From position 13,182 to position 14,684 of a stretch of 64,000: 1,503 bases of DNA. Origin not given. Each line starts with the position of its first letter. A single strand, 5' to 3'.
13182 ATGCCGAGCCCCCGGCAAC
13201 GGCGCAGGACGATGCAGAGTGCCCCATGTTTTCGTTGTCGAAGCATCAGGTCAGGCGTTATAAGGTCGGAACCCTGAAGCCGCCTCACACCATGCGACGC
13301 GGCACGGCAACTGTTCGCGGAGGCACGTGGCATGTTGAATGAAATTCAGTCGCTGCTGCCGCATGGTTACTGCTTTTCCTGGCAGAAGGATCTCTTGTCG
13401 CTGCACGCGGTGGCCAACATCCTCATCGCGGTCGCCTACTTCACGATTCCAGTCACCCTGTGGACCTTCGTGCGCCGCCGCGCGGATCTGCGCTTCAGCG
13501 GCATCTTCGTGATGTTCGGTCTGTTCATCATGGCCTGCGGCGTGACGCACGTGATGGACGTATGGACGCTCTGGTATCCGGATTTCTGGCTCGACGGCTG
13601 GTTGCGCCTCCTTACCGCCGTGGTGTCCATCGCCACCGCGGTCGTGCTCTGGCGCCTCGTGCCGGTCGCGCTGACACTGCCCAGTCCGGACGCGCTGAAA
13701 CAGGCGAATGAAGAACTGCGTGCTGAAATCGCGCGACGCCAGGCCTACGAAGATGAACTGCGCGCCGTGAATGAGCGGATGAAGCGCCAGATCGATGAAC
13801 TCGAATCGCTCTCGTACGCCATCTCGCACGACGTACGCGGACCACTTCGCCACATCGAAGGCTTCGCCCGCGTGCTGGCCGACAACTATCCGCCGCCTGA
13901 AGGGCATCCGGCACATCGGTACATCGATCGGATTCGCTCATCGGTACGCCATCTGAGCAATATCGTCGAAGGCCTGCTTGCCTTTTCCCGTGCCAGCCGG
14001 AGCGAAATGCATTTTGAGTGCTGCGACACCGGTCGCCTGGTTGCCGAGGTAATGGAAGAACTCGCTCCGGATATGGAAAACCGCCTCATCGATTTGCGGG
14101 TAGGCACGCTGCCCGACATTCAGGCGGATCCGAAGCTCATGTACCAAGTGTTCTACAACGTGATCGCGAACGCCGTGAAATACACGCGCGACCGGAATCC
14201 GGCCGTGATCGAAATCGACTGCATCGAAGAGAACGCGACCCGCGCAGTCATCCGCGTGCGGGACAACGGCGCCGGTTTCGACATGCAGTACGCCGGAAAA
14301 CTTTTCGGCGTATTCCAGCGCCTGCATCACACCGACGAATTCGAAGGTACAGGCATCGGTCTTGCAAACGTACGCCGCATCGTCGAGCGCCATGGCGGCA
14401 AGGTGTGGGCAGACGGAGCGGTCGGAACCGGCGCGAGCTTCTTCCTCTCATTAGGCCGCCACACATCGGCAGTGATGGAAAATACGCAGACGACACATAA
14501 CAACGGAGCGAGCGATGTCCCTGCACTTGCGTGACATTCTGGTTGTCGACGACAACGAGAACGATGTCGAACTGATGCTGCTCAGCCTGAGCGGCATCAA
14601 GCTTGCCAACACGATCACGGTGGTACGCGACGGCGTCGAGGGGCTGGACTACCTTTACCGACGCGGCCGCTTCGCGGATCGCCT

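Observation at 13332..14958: ETR1-type ethylene-binding domain fused to a histidine kinase, with its own CheY-like regulator, inside the flagellar locus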

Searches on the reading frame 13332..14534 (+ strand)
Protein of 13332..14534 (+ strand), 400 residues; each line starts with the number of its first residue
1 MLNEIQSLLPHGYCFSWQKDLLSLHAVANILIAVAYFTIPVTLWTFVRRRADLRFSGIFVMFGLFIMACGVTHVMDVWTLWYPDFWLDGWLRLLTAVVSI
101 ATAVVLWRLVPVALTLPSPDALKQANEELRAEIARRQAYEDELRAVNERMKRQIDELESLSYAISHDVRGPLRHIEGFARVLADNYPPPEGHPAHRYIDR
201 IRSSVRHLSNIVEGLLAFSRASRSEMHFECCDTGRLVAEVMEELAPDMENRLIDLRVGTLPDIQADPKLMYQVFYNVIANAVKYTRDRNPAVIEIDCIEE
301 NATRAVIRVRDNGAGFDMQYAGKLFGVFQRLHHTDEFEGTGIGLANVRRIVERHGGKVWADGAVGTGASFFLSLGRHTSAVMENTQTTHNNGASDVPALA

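Call 3: search_protein_families(library=pfam, proteins=[window:13332-14534:+], max_evalue=1)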
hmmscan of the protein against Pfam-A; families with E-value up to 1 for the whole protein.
window:13332-14534:+ (400 aa): 9 families
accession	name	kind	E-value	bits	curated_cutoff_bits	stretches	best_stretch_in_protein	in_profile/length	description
PF25487.1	ETR1_N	-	3.3e-37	127.1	27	1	21-116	2-97/97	Ethylene receptor 1-like, N-terminal domain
PF02518.31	HATPase_c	-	2e-22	80.2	26.4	1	266-374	2-107/111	Histidine kinase-, DNA gyrase B-, and HSP90-like ATPase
PF00512.31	HisKA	-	4.2e-10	40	26.9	1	160-221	5-63/66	His Kinase A (phospho-acceptor) domain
PF13581.12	HATPase_c_2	-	0.0025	18.2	27.4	1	278-353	40-111/127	Histidine kinase-like ATPase domain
PF14501.12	HATPase_c_5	-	0.004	17.5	22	1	271-359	7-87/102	GHKL domain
PF25587.1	Rv2743c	-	0.037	14.1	27.7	1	48-153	24-129/237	Rv2743c family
PF21037.2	CCDC138_cc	-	0.045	14.2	27.1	0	141-158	11-28/59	Coiled-coil-domain-containing protein 138, coiled-coil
PF04977.20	DivIC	-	0.083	13.1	28.9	1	125-159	18-53/80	Septum formation initiator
PF24210.1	T4_RIIA1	-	0.63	10.2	27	0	123-153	35-65/67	RIIA.1-like protein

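Call 4: search_protein_families(library=ncbifam, proteins=[window:13332-14534:+], max_evalue=1)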
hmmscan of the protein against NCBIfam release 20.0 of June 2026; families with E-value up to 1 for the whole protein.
window:13332-14534:+ (400 aa): 87 families (the best 25 are shown)
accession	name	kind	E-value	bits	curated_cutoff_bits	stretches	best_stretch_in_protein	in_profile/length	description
NF047465.1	hybrid_HK_LvrA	exception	1.9e-57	194.9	1200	1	146-374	589-816/819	hybrid histidine kinase/response regulator LvrA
NF006800.0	PRK09303.1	equivalog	1.7e-32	112.8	342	1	142-374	136-375/383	histidine kinase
NF008468.0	PRK11360.1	equivalog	9.5e-32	110.1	646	1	146-379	383-611/616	two-component system sensor histidine kinase AtoS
TIGR02966.1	phoR_proteo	equivalog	9.4e-31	107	334.2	1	164-372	121-331/333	phosphate regulon sensor histidine kinase PhoR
NF046044.1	PnpS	equivalog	3.2e-30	105.4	400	1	164-374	177-389/390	two-component system histidine kinase PnpS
NF041880.1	EPS_EpsF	equivalog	1.2e-28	99.9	900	1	163-372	280-489/492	response regulator EpsF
NF007688.0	PRK10364.1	equivalog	1.6e-27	96.4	479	1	140-375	221-450/460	two-component system sensor histidine kinase ZraS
NF007793.0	PRK10490.1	equivalog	1.4e-26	92.8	1123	1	149-386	655-892/895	two-component system sensor histidine kinase KdpD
TIGR02956.1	TMAO_torS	equivalog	1.3e-25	89.7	676.5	1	163-388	470-695/967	TMAO reductase system sensor histidine kinase/response regulator TorS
NF008312.0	PRK11100.1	equivalog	1.1e-24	87.1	356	1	93-375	191-473/477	two-component system sensor histidine kinase CreC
NF033092.0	HK_WalK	equivalog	2.5e-24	85.8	725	1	163-374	378-592/594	cell wall metabolism sensor histidine kinase WalK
NF038297.2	hybrid_HK_HrmK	equivalog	8.1e-24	84.2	725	1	132-390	210-471/607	hybrid histidine kinase/response regulator HrmK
NF008302.0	PRK11091.1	equivalog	9.4e-24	83.6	838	1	152-391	278-518/779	aerobic respiration two-component sensor histidine kinase ArcB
NF045595.1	HK_scytonemin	equivalog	4.1e-23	81.6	865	1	133-372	391-631/637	scytonemin biosynthesis sensor histidine kinase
NF007004.0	PRK09467.1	equivalog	1.6e-21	76.6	415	1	149-359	220-419/440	two-component system sensor histidine kinase EnvZ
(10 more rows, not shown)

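Call 5: search_solved_structures(query=window:13332-14534:+, max_evalue=1, show_alignments=0)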
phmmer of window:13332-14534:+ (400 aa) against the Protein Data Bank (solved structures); distinct sequences matched with E-value up to 1: 60.
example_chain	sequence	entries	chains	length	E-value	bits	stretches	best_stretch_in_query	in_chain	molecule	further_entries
8f71_A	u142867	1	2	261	4.1e-41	144.6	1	141-374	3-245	Histidine kinase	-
4jas_A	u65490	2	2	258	1.4e-26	96.7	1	148-376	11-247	Histidine kinase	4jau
9ys3_A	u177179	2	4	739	2.3e-26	96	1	135-376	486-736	Bacteriophytochrome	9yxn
8uph_A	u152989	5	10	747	2.3e-26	96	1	135-376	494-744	Bacteriophytochrome (Light-regulated signal transduction histidine kinase)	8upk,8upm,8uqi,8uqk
6azr_A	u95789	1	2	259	9.7e-26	93.9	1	148-376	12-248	Sensor histidine kinase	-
5uht_A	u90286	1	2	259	1.8e-25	93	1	148-376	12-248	Sensor histidine kinase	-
2c2a_A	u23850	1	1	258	1.8e-25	93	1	148-376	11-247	SENSOR HISTIDINE KINASE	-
3dge_A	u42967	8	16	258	1.8e-25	93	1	148-376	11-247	Sensor protein | Histidine kinase | Sensor histidine kinase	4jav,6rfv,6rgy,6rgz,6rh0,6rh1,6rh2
9jfj_A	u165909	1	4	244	3.8e-24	88.7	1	136-374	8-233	Sensor histidine kinase ZraS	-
6rh7_A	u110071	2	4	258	4.4e-24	88.5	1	148-376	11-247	Sensor histidine kinase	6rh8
7z8n_A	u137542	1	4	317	3.5e-21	78.9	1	122-375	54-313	Histidine kinase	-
8sgk_A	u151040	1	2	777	7e-18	68.1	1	143-371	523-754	Bacteriophytochrome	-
8u4x_A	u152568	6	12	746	7.6e-18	67.9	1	130-372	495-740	histidine kinase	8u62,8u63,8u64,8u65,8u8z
8avv_A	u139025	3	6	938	9.6e-18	67.6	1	143-371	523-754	Bacteriophytochrome,Response regulator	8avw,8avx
6lgq_C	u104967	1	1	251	2.2e-17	66.4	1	159-383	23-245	Histidine kinase KdpD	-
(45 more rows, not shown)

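Call 6: find_encoding_contigs(protein=window:13332-14531:+, flank=10000, max_places=6)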
Protein window:13332-14531:+ (400 aa): 10 contigs read that carry it; 6 places shown.
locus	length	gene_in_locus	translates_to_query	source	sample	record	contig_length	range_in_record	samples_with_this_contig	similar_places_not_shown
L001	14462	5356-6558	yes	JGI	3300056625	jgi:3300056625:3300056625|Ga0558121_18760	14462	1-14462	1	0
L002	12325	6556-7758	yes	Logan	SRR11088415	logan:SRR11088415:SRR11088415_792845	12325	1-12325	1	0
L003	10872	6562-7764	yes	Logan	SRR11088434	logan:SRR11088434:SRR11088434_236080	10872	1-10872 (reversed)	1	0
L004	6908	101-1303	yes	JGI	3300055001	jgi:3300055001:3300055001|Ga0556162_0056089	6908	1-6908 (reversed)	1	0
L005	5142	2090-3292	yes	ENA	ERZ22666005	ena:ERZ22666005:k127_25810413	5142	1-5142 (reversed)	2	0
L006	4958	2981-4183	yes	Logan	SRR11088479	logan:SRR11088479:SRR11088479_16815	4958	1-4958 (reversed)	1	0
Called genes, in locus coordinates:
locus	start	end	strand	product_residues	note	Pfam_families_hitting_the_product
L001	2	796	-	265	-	?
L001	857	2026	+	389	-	PF07195:FliD_C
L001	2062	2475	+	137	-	PF02561:FliS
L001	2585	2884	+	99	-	PF05400:FliT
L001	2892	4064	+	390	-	PF02120:Flg_hook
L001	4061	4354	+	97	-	PF01312:Bac_export_2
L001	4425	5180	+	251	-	PF07317:PilZN, PF07238:PilZ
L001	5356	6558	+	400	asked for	PF25487:ETR1_N, PF00512:HisKA, PF02518:HATPase_c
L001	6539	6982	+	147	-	PF00072:Response_reg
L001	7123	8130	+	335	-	PF14339:DUF4394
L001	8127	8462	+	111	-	PF00034:Cytochrom_C (weak)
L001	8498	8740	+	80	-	-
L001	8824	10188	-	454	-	PF00753:Lactamase_B, PF23023:Anti-Pycsar_Apyc1 (weak), PF12706:Lactamase_B_2, PF10996:Beta-Casp, PF07521:RMMBL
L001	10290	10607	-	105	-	PF02049:FliE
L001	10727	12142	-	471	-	PF00072:Response_reg, PF00158:Sigma54_activat, PF14532:Sigma54_activ_2, PF07728:AAA_5, PF25601:AAA_lid_14, PF02954:HTH_8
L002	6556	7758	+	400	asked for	PF25487:ETR1_N, PF00512:HisKA, PF02518:HATPase_c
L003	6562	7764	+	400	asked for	PF25487:ETR1_N, PF00512:HisKA, PF02518:HATPase_c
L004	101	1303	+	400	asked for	PF25487:ETR1_N, PF00512:HisKA, PF02518:HATPase_c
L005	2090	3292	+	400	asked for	PF25487:ETR1_N, PF00512:HisKA, PF02518:HATPase_c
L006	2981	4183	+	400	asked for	PF25487:ETR1_N, PF00512:HisKA, PF02518:HATPase_c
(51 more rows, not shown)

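Call 7: find_homologous_proteins(query=window:13332-14531:+, max_evalue=0.001)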
Query window:13332-14531:+ (400 aa): 7999 proteins with E <= 0.001 among 8000 candidates; the best 120 are listed.
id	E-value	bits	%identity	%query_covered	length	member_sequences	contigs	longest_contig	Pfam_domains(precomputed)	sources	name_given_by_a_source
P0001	1.2e-270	915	100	100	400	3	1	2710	PF02518.32,PF00512.32,PF25487.2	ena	-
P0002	1.4e-232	790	86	100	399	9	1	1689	PF02518.32,PF00512.32,PF25487.2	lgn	-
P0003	7.2e-230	781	85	100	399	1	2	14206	PF02518.32,PF00512.32,PF25487.2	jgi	jgi:signal transduction histidine kinase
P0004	3.1e-229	779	87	100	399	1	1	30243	PF02518.32,PF00512.32,PF25487.2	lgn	-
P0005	4.9e-204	696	74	100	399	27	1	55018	PF02518.32,PF00512.32,PF25487.2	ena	-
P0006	6.1e-204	696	74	100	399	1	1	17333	PF02518.32,PF00512.32,PF25487.2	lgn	-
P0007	9.3e-203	692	73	100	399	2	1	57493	PF02518.32,PF00512.32,PF25487.2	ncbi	ncbi:MAG: ATP-binding protein [Pseudomonadota bacterium]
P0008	1.8e-202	691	73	100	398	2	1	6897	PF02518.32,PF00512.32,PF25487.2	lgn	-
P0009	5.2e-202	689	73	100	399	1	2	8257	PF02518.32,PF00512.32,PF25487.2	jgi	jgi:light-regulated signal transduction histidine kinase (bacteriophytochrome)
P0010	1.3e-201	688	73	100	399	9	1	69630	PF02518.32,PF00512.32,PF25487.2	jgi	jgi:light-regulated signal transduction histidine kinase (bacteriophytochrome)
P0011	1.3e-198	678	73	100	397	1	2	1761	PF02518.32,PF00512.32,PF25487.2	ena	-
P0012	1.2e-188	645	69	100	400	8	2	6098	PF02518.32,PF00512.32,PF25487.2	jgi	jgi:light-regulated signal transduction histidine kinase (bacteriophytochrome)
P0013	1.9e-186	638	69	100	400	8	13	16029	PF02518.32,PF00512.32,PF25487.2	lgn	-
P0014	7.2e-183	626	68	100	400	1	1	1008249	PF02518.32,PF00512.32,PF25487.2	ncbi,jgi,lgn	jgi:signal transduction histidine kinase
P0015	2.6e-181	621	68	100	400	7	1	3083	PF02518.32,PF00512.32,PF25487.2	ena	-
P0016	3.7e-178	611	68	100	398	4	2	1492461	PF02518.32,PF00512.32,PF25487.2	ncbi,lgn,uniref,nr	ncbi:MAG: two-component sensor histidine kinase [Methyloversatilis discipulorum]|uniref:sensor histi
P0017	1.6e-177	609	67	100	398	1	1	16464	PF02518.32,PF00512.32,PF25487.2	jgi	jgi:signal transduction histidine kinase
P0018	1.9e-177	608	67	100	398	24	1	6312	PF02518.32,PF00512.32,PF25487.2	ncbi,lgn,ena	-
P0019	2.1e-177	608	66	100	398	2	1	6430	PF02518.32,PF00512.32,PF25487.2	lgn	-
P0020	2.6e-177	608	67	100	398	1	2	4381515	PF02518.32,PF00512.32,PF25487.2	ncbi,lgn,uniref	ncbi:sensor histidine kinase [Methyloversatilis sp.]|uniref:sensor histidine kinase n=1 Tax=Methylov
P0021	5.9e-177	607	66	100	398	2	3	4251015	PF02518.32,PF00512.32,PF25487.2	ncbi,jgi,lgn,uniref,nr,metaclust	ncbi:sensor histidine kinase [Methyloversatilis discipulorum]|uniref:sensor histidine kinase n=1 Tax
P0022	1.3e-176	606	66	100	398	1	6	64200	PF02518.32,PF00512.32,PF25487.2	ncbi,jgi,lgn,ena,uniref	ncbi:sensor histidine kinase [Methyloversatilis discipulorum]|jgi:signal transduction histidine kina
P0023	2.8e-176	604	66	100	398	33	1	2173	PF02518.32,PF00512.32,PF25487.2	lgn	-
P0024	7.7e-176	603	66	100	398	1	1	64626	PF02518.32,PF00512.32,PF25487.2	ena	-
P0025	2.1e-175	602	66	100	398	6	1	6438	PF02518.32,PF00512.32,PF25487.2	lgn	-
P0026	1.0e-173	596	66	99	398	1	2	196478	PF02518.32,PF00512.32,PF25487.2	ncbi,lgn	ncbi:MAG: sensor histidine kinase [Pseudomonadota bacterium]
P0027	4.4e-173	594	65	100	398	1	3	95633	PF02518.32,PF00512.32,PF25487.2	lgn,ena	-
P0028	3.9e-162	558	61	100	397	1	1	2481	PF02518.32,PF00512.32,PF25487.2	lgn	-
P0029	1.2e-159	550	65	94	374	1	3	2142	PF02518.32,PF00512.32,PF25487.2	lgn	-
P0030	1.1e-158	547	60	100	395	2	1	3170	PF02518.32,PF00512.32,PF25487.2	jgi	jgi:signal transduction histidine kinase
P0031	6.7e-158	544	62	93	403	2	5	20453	PF02518.32,PF00512.32,PF25487.2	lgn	-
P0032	2.8e-139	483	56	93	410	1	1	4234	PF02518.32,PF00512.32,PF25487.2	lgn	-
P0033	1.4e-136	474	54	95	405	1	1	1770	PF02518.32,PF00512.32,PF25487.2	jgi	jgi:signal transduction histidine kinase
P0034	3.5e-134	466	54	94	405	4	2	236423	PF02518.32,PF00512.32,PF25487.2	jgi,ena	-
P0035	8.4e-134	465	54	93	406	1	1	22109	PF02518.32,PF00512.32,PF25487.2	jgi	-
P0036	9.4e-134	464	55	94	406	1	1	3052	PF02518.32,PF00512.32,PF25487.2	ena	-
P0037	2.3e-133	463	53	95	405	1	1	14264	PF02518.32,PF00512.32,PF25487.2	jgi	-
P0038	1.1e-132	461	52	100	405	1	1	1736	PF02518.32,PF00512.32,PF25487.2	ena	-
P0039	2.8e-132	460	53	94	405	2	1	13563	PF02518.32,PF00512.32,PF25487.2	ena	-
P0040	3.6e-132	459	53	95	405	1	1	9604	PF02518.32,PF00512.32,PF25487.2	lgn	-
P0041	3.9e-132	459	52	97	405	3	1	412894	PF02518.32,PF00512.32,PF25487.2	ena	-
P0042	9.6e-132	458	53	94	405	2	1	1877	PF02518.32,PF00512.32,PF25487.2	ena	-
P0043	8.1e-131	455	53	95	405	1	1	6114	PF02518.32,PF00512.32,PF25487.2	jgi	jgi:signal transduction histidine kinase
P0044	5.6e-130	452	53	94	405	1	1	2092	PF02518.32,PF00512.32,PF25487.2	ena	-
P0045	2.0e-116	407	54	83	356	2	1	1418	PF02518.32,PF00512.32,PF25487.2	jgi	jgi:light-regulated signal transduction histidine kinase (bacteriophytochrome)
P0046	5.2e-116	406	49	94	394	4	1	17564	PF02518.32,PF00512.32,PF25487.2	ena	-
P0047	5.9e-116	406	49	93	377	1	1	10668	PF02518.32,PF00512.32,PF25487.2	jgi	-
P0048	1.2e-115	405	49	93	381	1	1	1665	PF02518.32,PF00512.32,PF25487.2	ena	-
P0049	5.3e-115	403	47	93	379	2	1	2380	PF02518.32,PF00512.32,PF25487.2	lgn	-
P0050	7.5e-115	402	48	93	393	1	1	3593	PF02518.32,PF00512.32,PF25487.2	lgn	-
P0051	2.3e-114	401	49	93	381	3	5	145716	PF02518.32,PF00512.32,PF25487.2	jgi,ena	-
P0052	3.1e-114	400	49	93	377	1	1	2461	PF02518.32,PF00512.32,PF25487.2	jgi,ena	-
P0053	3.2e-114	400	48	95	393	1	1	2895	PF02518.32,PF00512.32,PF25487.2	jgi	jgi:signal transduction histidine kinase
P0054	3.7e-114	400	48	93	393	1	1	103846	PF02518.32,PF00512.32,PF25487.2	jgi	jgi:signal transduction histidine kinase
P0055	1.2e-113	398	48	93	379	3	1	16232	PF02518.32,PF00512.32,PF25487.2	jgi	jgi:light-regulated signal transduction histidine kinase (bacteriophytochrome)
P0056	1.5e-113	398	48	93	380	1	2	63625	PF02518.32,PF00512.32,PF25487.2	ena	-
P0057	1.5e-113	398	47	94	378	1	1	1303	PF02518.32,PF00512.32,PF25487.2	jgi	jgi:light-regulated signal transduction histidine kinase (bacteriophytochrome)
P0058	1.7e-113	398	48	92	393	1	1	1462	PF02518.32,PF00512.32,PF25487.2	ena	-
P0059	1.7e-113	398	47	92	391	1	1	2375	PF02518.32,PF00512.32,PF25487.2,PF06785.17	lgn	-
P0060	1.8e-113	398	47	92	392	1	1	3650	PF02518.32,PF00512.32,PF25487.2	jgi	jgi:signal transduction histidine kinase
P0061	2.4e-112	394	47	92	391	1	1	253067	PF02518.32,PF00512.32,PF25487.2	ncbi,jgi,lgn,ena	jgi:signal transduction histidine kinase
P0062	3.6e-112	393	46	93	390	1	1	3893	PF02518.32,PF00512.32,PF25487.2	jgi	jgi:signal transduction histidine kinase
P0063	2.8e-111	390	47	94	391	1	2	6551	PF02518.32,PF00512.32,PF25487.2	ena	-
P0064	3.4e-111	390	47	93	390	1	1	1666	PF02518.32,PF00512.32,PF25487.2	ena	-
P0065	5.6e-111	389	46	92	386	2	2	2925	PF02518.32,PF00512.32,PF25487.2,PF06785.17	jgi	jgi:signal transduction histidine kinase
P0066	5.8e-111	389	46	92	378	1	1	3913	PF02518.32,PF00512.32,PF25487.2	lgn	-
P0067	8.8e-111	389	46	93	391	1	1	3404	PF02518.32,PF00512.32,PF25487.2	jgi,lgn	jgi:signal transduction histidine kinase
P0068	9.4e-111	389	46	94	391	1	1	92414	PF02518.32,PF00512.32,PF25487.2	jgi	-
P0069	1.0e-110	389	47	94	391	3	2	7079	PF02518.32,PF00512.32,PF25487.2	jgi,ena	-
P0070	1.2e-110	388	49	92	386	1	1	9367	PF02518.32,PF00512.32,PF25487.2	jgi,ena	-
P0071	3.2e-110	387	46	96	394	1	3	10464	PF02518.32,PF00512.32,PF25487.2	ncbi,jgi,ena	jgi:signal transduction histidine kinase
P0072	3.4e-110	387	47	93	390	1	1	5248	PF02518.32,PF00512.32,PF25487.2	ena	-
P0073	4.6e-110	386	47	93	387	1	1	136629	PF02518.32,PF00512.32,PF25487.2,PF06785.17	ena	-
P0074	6.5e-110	386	45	92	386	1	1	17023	PF02518.32,PF00512.32,PF25487.2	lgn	-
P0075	7.5e-110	386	47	93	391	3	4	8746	PF02518.32,PF00512.32,PF25487.2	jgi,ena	-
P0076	8.1e-110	386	48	61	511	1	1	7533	PF13426.14,PF13188.14,PF08448.17,PF02518.32,PF00512.32,PF00989.32,PF25487.2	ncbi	ncbi:MAG: PAS domain S-box protein [Nitrospirota bacterium]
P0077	1.5e-109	385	47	92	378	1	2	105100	PF02518.32,PF00512.32,PF25487.2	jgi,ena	-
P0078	1.6e-109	385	47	93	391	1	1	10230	PF02518.32,PF00512.32,PF25487.2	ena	-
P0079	1.7e-109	385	46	92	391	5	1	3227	PF02518.32,PF00512.32,PF25487.2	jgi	-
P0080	2.5e-109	384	45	95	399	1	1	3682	PF02518.32,PF00512.32,PF25487.2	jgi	jgi:signal transduction histidine kinase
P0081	3.1e-109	384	46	94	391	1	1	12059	PF02518.32,PF00512.32,PF25487.2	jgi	-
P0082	3.6e-109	384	47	92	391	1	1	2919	PF02518.32,PF00512.32,PF25487.2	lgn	-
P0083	3.9e-109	383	45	62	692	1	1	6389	PF08447.19,PF13426.14,PF13188.14,PF24820.2,PF08448.17,PF02518.32,PF00512.32,PF00989.32,PF25487.2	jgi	jgi:PAS domain S-box-containing protein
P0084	6.4e-109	383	47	92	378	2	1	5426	PF02518.32,PF00512.32,PF25487.2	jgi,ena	-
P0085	7.4e-109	382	46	93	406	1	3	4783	PF02518.32,PF00512.32,PF25487.2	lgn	-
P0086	8.1e-109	382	47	93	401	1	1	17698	PF02518.32,PF00512.32,PF25487.2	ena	-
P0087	1.0e-108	382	43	64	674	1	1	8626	PF08447.19,PF13426.14,PF13188.14,PF08448.17,PF02518.32,PF00512.32,PF00989.32,PF25487.2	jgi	jgi:PAS domain S-box-containing protein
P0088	1.4e-108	382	45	94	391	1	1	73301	PF02518.32,PF00512.32,PF25487.2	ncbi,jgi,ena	jgi:signal transduction histidine kinase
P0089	1.9e-108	381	45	93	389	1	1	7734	PF02518.32,PF00512.32,PF25487.2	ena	-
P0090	2.1e-108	381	47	93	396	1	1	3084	PF02518.32,PF00512.32,PF25487.2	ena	-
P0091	3.8e-108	380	46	93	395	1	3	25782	PF02518.32,PF00512.32,PF25487.2,PF14501.13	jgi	jgi:signal transduction histidine kinase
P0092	5.0e-108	380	45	94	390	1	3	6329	PF02518.32,PF00512.32,PF25487.2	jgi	jgi:signal transduction histidine kinase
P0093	8.6e-108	379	47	95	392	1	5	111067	PF02518.32,PF00512.32,PF25487.2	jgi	jgi:signal transduction histidine kinase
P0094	1.1e-107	379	45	92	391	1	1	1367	PF02518.32,PF00512.32,PF25487.2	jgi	jgi:signal transduction histidine kinase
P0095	1.4e-107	378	46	94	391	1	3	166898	PF02518.32,PF00512.32,PF25487.2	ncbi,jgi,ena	jgi:signal transduction histidine kinase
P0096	2.2e-107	378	47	93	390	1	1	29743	PF02518.32,PF00512.32,PF25487.2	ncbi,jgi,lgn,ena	jgi:signal transduction histidine kinase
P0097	2.6e-107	377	45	93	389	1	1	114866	PF02518.32,PF00512.32,PF25487.2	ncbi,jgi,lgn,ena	jgi:signal transduction histidine kinase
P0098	2.7e-107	377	44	95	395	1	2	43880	PF02518.32,PF00512.32,PF25487.2,PF06785.17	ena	-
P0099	3.1e-107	377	46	93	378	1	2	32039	PF02518.32,PF00512.32,PF25487.2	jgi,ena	-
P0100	3.1e-107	377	45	93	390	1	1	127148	PF02518.32,PF00512.32,PF25487.2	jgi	jgi:signal transduction histidine kinase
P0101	5.7e-107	376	44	95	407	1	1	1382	PF02518.32,PF00512.32,PF25487.2,PF06785.17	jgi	jgi:signal transduction histidine kinase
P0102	1.1e-106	375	45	92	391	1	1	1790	PF02518.32,PF00512.32,PF25487.2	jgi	jgi:signal transduction histidine kinase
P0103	1.1e-106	375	44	94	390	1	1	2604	PF02518.32,PF00512.32,PF25487.2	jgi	-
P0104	1.5e-106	375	46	92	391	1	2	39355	PF02518.32,PF00512.32,PF25487.2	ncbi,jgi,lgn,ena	jgi:signal transduction histidine kinase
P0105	1.8e-106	375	45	92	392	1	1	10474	PF02518.32,PF00512.32,PF25487.2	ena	-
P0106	1.9e-106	375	45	93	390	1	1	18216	PF02518.32,PF00512.32,PF25487.2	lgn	-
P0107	2.3e-106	374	47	92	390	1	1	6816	PF02518.32,PF00512.32,PF25487.2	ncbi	-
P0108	2.8e-106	374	44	94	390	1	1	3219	PF02518.32,PF00512.32,PF25487.2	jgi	-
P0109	3.2e-106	374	44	96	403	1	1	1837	PF02518.32,PF00512.32,PF25487.2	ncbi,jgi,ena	jgi:signal transduction histidine kinase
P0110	3.5e-106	374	45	95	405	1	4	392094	PF02518.32,PF00512.32,PF25487.2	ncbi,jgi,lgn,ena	jgi:signal transduction histidine kinase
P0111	3.6e-106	374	45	92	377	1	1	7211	PF02518.32,PF00512.32,PF25487.2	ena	-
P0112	3.6e-106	374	45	94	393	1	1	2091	PF02518.32,PF00512.32,PF25487.2,PF06785.17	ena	-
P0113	4.0e-106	373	44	92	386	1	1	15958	PF02518.32,PF00512.32,PF25487.2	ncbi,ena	-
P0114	5.1e-106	373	46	96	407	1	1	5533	PF02518.32,PF00512.32,PF25487.2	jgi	jgi:signal transduction histidine kinase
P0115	6.5e-106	373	44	94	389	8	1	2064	PF02518.32,PF00512.32,PF25487.2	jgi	jgi:signal transduction histidine kinase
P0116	9.3e-106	372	46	92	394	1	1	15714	PF02518.32,PF00512.32,PF25487.2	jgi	-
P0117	1.1e-105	372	45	93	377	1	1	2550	PF02518.32,PF00512.32,PF25487.2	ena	-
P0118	4.8e-105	370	48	88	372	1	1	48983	PF02518.32,PF00512.32,PF25487.2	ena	-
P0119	5.4e-105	370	44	92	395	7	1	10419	PF02518.32,PF00512.32,PF25487.2,PF06785.17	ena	-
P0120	6.0e-105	370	48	62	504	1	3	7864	PF13426.14,PF13188.14,PF08448.17,PF02518.32,PF00512.32,PF00989.32,PF25487.2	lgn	-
